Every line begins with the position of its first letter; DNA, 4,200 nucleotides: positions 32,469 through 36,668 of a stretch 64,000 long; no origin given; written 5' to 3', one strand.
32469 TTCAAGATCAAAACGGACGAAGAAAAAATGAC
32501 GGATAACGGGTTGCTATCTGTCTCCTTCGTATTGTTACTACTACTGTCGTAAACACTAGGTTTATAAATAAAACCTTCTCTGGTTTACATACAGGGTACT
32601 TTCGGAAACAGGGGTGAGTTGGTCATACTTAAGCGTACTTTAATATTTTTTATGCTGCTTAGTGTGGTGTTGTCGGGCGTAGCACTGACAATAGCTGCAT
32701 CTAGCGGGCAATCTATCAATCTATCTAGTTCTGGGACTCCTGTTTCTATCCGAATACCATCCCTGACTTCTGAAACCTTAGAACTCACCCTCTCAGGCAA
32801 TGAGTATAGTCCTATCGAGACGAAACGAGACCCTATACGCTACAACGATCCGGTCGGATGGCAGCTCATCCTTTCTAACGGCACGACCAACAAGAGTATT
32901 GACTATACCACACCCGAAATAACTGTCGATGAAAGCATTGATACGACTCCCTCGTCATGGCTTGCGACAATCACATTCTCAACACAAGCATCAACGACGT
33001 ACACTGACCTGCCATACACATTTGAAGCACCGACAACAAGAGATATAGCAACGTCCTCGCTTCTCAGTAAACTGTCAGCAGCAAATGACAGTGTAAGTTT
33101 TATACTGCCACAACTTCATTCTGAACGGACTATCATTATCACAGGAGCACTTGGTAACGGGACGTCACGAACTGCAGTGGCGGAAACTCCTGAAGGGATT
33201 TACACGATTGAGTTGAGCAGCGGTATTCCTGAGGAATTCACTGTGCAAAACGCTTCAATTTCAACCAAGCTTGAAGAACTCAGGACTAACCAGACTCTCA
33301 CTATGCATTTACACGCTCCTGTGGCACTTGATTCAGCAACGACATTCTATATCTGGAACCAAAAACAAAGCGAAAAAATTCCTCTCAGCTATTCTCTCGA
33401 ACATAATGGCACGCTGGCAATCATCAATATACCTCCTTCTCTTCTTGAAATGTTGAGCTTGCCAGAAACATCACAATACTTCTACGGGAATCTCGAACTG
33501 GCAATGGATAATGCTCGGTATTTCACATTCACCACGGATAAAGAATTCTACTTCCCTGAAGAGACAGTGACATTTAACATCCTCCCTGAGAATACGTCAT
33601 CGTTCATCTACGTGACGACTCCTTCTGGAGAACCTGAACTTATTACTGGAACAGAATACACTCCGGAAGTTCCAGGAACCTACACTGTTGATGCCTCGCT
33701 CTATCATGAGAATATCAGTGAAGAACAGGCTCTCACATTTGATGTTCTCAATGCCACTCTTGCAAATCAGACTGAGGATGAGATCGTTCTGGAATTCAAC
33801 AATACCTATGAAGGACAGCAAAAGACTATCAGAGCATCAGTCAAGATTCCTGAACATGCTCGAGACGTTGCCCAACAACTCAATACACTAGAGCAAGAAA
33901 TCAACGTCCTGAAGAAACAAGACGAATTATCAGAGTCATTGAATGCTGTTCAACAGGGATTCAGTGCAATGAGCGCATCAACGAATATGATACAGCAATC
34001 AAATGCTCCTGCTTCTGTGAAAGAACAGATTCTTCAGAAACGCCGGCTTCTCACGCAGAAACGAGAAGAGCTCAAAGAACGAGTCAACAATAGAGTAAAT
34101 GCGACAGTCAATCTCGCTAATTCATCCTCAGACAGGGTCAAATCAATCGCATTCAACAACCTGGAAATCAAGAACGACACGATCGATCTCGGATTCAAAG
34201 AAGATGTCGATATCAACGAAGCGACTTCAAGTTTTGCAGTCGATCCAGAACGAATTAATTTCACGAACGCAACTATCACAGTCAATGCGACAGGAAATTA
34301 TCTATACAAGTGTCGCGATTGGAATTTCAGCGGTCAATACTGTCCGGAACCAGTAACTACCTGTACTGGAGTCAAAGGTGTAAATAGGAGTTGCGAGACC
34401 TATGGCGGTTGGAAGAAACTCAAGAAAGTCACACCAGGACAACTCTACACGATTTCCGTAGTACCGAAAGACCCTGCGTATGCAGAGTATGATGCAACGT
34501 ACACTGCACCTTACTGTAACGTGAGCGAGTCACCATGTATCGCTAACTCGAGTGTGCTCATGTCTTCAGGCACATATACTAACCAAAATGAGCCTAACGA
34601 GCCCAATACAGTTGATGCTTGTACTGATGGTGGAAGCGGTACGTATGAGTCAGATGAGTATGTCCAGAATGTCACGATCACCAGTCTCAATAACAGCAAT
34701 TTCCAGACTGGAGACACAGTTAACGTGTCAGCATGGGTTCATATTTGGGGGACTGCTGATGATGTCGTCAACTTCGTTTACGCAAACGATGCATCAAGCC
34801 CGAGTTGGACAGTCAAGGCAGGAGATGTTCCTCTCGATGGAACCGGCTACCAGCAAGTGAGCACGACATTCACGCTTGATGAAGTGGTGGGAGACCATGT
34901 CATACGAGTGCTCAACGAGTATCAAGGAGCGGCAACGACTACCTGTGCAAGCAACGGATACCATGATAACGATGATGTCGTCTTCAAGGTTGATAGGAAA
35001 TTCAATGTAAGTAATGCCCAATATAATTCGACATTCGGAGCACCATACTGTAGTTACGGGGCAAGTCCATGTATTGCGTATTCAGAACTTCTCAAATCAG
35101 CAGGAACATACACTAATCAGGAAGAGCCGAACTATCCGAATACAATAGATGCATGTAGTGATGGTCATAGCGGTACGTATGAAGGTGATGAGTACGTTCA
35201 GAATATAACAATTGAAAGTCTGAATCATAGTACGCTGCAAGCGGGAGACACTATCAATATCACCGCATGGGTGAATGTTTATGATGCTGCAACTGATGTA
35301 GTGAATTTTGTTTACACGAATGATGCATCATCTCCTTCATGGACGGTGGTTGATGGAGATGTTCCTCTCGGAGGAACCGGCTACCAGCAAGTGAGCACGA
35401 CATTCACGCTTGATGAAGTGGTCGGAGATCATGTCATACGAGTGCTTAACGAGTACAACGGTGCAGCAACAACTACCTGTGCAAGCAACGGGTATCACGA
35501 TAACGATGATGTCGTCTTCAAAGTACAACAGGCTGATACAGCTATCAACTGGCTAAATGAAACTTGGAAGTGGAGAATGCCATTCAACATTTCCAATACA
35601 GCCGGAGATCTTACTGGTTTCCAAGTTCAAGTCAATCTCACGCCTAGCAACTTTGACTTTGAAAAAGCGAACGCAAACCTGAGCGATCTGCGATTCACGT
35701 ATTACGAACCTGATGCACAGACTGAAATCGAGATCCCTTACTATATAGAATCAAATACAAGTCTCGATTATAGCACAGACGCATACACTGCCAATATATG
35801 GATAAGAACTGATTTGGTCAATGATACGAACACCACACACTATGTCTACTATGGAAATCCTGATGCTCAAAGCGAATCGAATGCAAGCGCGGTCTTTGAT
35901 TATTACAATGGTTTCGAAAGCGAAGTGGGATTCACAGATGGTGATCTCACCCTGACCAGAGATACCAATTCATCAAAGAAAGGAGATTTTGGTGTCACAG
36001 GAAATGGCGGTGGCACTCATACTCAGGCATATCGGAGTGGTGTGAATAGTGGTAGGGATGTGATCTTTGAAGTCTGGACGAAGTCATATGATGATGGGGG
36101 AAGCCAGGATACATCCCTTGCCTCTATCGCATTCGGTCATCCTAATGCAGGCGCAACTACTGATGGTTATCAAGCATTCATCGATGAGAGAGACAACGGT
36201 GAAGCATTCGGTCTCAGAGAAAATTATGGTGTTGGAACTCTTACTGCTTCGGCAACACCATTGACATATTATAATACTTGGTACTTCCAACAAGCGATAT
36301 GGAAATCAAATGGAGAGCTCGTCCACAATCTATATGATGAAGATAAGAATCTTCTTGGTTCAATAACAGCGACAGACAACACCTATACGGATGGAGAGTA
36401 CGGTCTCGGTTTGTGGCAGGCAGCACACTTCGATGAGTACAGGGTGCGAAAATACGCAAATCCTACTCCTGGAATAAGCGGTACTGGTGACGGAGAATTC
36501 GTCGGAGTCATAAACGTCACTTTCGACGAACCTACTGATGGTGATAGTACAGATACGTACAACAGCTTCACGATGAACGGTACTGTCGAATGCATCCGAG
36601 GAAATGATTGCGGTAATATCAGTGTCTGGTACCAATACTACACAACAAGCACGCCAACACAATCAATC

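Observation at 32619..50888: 18.3-kb single ORF encoding a 6,089-aa secreted, heavily sequon-decorated modular surface protein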

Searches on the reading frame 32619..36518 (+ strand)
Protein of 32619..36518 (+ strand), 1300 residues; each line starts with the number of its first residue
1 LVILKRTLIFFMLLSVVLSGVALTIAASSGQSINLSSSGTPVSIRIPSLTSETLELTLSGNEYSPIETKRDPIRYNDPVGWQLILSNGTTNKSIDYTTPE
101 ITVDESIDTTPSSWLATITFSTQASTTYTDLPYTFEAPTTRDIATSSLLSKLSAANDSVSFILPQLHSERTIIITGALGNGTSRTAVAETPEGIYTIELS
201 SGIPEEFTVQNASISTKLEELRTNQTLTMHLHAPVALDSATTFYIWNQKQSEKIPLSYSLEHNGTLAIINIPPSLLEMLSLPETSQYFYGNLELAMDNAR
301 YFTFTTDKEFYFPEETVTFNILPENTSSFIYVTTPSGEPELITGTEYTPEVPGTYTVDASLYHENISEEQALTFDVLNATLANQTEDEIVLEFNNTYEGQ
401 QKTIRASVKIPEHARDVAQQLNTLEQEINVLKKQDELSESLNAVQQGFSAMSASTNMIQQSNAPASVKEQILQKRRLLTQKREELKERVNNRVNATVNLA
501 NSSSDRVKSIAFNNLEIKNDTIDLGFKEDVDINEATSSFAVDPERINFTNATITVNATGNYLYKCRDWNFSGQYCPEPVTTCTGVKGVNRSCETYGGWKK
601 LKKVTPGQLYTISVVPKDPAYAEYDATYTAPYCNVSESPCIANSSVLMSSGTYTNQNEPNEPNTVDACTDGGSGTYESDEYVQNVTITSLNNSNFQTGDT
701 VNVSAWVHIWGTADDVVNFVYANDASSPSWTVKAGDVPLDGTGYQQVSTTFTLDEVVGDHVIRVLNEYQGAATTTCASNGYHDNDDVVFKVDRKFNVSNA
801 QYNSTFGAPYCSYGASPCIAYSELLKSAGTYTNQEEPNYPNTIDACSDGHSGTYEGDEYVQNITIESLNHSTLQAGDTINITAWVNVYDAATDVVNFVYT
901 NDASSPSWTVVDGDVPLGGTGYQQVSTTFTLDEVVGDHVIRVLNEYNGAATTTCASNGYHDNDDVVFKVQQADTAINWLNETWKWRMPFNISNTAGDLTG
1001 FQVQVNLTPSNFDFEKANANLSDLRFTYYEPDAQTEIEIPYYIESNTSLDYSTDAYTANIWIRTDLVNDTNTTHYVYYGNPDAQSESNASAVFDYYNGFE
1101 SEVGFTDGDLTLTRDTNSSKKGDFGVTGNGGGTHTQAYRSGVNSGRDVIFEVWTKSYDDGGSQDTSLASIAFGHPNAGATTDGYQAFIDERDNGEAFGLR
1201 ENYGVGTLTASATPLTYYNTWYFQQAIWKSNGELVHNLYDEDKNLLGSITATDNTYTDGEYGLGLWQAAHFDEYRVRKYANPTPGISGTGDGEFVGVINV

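Call 21: find_homologous_proteins(query=window:32619-36518:+, max_evalue=1e-8)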
Query window:32619-36518:+: 8000 candidates shared short words with the query, none scored E <= 1e-8.

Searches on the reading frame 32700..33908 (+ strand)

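Call 36: search_protein_families(library=pfam, proteins=[window:32700-33908:+], max_evalue=1)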
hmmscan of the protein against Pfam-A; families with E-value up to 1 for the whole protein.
window:32700-33908:+ (403 aa): 1 family
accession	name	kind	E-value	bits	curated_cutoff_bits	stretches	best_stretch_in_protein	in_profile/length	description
PF13662.12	Toprim_4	-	0.19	12.4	25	1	338-380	30-71/85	Toprim domain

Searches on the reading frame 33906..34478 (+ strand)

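Call 36: search_protein_families(library=pfam, proteins=[window:33906-34478:+], max_evalue=1)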
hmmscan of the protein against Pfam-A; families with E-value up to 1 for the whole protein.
window:33906-34478:+ (191 aa): 4 families
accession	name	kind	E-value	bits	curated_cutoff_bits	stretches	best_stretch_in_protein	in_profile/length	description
PF11624.13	M157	-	0.063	13.1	25.7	1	36-137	111-214/256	MHC class I-like protein M157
PF04668.17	Tsg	-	0.16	13.1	25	1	56-146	11-97/134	Twisted gastrulation (Tsg) protein conserved region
PF00435.27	Spectrin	-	0.26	12.2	29.9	1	2-64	40-100/105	Spectrin repeat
PF04822.18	Takusan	-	0.5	10.7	28.1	1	32-71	12-51/85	Takusan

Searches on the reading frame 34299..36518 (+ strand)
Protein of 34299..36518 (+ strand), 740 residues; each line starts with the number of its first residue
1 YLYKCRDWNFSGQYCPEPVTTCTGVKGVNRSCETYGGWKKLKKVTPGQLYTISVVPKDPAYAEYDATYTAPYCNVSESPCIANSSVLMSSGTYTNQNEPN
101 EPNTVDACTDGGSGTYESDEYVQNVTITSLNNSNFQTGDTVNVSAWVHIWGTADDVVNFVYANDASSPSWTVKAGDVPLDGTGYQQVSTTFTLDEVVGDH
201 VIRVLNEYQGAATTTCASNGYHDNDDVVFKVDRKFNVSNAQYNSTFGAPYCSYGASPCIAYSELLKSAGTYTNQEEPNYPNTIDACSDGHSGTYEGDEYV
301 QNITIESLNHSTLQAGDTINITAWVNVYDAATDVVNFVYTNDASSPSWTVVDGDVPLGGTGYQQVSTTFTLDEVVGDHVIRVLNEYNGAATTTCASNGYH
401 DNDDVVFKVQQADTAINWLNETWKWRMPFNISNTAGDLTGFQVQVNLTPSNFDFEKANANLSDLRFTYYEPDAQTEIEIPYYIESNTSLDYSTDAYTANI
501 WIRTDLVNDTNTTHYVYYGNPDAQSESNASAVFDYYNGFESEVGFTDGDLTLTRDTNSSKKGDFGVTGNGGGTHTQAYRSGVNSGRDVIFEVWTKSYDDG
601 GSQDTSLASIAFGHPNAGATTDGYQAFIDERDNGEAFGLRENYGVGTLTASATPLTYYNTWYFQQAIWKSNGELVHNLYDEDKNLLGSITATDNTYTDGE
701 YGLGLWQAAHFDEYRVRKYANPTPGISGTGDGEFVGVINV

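Call 28: find_related_loci(query=window:34299-36518:+, collection=genome_contigs, flank=10000)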
Query window:34299-36518:+ (740 aa) in genome_contigs; peptide patterns used: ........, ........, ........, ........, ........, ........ (x = any residue, [..] = any of these).
17 stretches matched a pattern; 2 encode a relative of the query (tblastn E <= 1e-3); 2 distinct loci.
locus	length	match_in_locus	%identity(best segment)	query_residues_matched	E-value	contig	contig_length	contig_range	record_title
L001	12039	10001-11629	57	2-539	0e+0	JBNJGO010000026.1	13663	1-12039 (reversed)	MAG: Nanobdellota archaeon isolate Y22_30dBSe2.bin.8 NODE_2654_length_13663_cov_30.035978, whole genome shotgun sequence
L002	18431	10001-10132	43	2-63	9e-10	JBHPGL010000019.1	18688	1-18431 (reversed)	Nanoarchaeota archaeon isolate SAG AM-311-M09 NODE_19_length_18688_cov_32.989427, whole genome shotgun sequence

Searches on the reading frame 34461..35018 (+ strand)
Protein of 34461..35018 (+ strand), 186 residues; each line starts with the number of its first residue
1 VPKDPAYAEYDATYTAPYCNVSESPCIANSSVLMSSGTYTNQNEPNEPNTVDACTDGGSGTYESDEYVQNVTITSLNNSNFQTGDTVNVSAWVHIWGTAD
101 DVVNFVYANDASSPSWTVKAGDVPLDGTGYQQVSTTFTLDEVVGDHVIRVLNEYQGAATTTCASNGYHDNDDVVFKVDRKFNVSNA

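Call 36: search_protein_families(library=pfam, proteins=[window:34461-35018:+], max_evalue=1)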
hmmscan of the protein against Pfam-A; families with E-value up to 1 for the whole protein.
window:34461-35018:+ (186 aa): 1 family
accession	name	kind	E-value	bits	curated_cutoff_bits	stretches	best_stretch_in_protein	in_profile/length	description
PF22942.1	DUF7025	-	0.17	12.6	27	1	107-152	44-92/100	Domain of unknown function (DUF7025)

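Call 37: find_homologous_proteins(query=window:34461-35018:+, max_evalue=0.001)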
Query window:34461-35018:+ (186 aa): 1 proteins with E <= 0.001 among 72 candidates.
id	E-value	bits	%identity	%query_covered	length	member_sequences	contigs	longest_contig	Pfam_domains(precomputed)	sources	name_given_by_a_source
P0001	4.6e-50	188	59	84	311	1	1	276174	-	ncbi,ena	-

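Call 39: find_encoding_contigs(protein=P0001, flank=10000, max_places=3)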
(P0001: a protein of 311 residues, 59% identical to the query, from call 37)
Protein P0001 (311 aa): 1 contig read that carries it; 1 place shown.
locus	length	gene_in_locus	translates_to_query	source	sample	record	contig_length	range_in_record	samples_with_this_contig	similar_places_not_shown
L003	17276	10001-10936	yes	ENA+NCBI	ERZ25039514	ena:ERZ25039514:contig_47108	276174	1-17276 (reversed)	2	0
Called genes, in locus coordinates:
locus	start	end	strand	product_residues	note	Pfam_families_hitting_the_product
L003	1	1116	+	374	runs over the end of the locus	PF05048:NosD, PF13229:Beta_helix, PF05048:NosD, PF13229:Beta_helix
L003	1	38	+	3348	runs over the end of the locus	PF05048:NosD, PF13229:Beta_helix, PF05048:NosD, PF13229:Beta_helix (weak), PF05048:NosD (weak), PF05048:NosD, PF13229:Beta_helix, PF13385:Laminin_G_3, +3 more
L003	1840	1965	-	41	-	-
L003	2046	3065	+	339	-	PF05048:NosD (weak), PF13229:Beta_helix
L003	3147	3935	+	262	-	PF13229:Beta_helix (weak), PF05048:NosD (weak), PF13229:Beta_helix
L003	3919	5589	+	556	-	PF05048:NosD (weak), PF13229:Beta_helix (weak), PF05048:NosD (weak), PF13229:Beta_helix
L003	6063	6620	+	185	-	-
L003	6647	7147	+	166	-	-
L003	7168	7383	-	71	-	-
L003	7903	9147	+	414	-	PF05048:NosD (weak), PF13229:Beta_helix, PF05048:NosD (weak)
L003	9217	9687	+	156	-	-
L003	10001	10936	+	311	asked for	-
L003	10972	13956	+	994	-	PF07622:DUF1583 (weak)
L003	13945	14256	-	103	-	-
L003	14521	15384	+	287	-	-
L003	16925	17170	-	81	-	-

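Call 62: predict_structure(alignment_id=A2)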
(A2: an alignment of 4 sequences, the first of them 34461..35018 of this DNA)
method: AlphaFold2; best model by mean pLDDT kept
length: 186 residues; sequences in the alignment: 4
mean_pLDDT: 43.9   pTM: 0.46
mean pLDDT of the five models: 43.9, 43.9, 43.3, 41.0, 40.6
residues with pLDDT >= 90: 0; 70-90: 8; 50-70: 66; < 50: 112
segments of 3 or more residues with pLDDT < 50: 1-79, 155-186
pLDDT, mean of each block of 10 residues (from residue 1): 27 32 32 24 24 23 37 46 64 63 64 53 65 69 59 45 30 41 33
secondary structure, 60 per line:
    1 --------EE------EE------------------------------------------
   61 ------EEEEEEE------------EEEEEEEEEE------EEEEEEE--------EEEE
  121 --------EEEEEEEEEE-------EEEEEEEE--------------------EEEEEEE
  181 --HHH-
elements in order: E67-73 E86-95 E102-108 E117-120 E129-138 E146-153 E174-180

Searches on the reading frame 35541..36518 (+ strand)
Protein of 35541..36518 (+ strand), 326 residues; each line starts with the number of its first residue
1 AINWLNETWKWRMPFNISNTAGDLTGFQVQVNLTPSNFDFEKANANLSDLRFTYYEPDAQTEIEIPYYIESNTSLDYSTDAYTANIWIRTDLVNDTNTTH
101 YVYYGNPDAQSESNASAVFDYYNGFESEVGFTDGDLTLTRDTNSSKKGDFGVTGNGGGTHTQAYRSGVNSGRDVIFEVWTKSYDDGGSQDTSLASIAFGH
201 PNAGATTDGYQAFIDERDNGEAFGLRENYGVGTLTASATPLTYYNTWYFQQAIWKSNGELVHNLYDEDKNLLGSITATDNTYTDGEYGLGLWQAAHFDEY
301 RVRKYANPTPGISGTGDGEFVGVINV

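Call 42: search_solved_structures(query=A1, max_evalue=1, show_alignments=2)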
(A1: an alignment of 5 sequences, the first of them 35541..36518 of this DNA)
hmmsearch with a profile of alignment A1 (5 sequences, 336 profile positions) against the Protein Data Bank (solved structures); distinct sequences matched with E-value up to 1: 1.
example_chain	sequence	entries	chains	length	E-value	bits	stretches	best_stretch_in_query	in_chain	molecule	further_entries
3jcu_O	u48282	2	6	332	0.36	13.4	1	244-327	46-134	Oxygen-evolving enhancer protein 1, chloroplastic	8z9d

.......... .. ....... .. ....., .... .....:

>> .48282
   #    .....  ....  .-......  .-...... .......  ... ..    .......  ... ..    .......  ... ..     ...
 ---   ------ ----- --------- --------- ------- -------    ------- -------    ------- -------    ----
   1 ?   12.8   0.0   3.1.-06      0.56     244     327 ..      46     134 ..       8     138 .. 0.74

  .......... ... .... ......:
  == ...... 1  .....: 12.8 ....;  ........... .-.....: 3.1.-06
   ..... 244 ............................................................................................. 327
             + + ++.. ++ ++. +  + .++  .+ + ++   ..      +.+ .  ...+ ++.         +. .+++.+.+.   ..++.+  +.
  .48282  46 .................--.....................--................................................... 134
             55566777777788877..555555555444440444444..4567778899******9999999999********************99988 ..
